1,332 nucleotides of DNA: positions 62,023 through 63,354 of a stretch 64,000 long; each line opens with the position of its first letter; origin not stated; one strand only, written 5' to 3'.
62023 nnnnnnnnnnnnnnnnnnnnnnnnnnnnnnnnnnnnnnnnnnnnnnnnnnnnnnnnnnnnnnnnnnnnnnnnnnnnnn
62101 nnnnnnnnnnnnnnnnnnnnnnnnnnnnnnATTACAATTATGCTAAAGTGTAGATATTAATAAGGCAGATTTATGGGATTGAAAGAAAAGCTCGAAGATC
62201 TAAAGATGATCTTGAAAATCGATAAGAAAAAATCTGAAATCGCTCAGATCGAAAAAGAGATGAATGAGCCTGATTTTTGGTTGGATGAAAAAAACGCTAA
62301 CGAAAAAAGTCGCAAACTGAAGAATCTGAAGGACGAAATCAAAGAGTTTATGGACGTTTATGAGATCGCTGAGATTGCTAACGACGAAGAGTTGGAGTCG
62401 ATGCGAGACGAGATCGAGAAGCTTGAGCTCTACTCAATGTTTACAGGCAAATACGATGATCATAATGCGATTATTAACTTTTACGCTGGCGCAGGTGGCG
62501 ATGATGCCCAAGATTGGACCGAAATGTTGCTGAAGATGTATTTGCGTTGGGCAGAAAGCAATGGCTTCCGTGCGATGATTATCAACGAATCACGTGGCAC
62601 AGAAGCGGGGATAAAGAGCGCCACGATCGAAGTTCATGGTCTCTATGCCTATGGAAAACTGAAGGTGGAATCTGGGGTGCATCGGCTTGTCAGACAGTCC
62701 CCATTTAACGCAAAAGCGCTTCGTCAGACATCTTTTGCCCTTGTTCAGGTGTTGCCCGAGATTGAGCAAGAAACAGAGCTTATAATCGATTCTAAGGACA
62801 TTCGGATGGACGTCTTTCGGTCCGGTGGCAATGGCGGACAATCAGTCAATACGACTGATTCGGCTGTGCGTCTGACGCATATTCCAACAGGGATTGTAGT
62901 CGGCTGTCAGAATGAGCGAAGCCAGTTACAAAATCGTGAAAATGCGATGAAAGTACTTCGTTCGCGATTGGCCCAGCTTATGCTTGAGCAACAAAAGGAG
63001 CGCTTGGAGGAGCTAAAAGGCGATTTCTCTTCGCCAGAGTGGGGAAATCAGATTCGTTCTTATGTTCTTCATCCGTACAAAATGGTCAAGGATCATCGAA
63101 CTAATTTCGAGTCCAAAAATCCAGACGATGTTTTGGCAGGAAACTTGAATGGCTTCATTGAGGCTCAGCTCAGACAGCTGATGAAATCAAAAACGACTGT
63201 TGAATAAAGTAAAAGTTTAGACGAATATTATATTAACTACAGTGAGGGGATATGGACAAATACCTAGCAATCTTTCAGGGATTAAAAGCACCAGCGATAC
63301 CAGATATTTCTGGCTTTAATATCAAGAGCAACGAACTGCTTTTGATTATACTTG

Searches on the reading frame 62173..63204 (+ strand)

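Call 34: search_protein_families(library=pfam, proteins=[window:62173-63204:+], max_evalue=0.0001)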
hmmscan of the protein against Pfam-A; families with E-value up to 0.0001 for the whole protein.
window:62173-63204:+ (344 aa): 2 families
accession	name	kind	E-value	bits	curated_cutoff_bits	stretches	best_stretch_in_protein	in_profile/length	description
PF03462.23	PCRF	-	5.5e-45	154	24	1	20-191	2-194/194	PCRF domain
PF00472.26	RF-1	-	3.7e-40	136.9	35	1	200-309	2-116/116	RF-1 domain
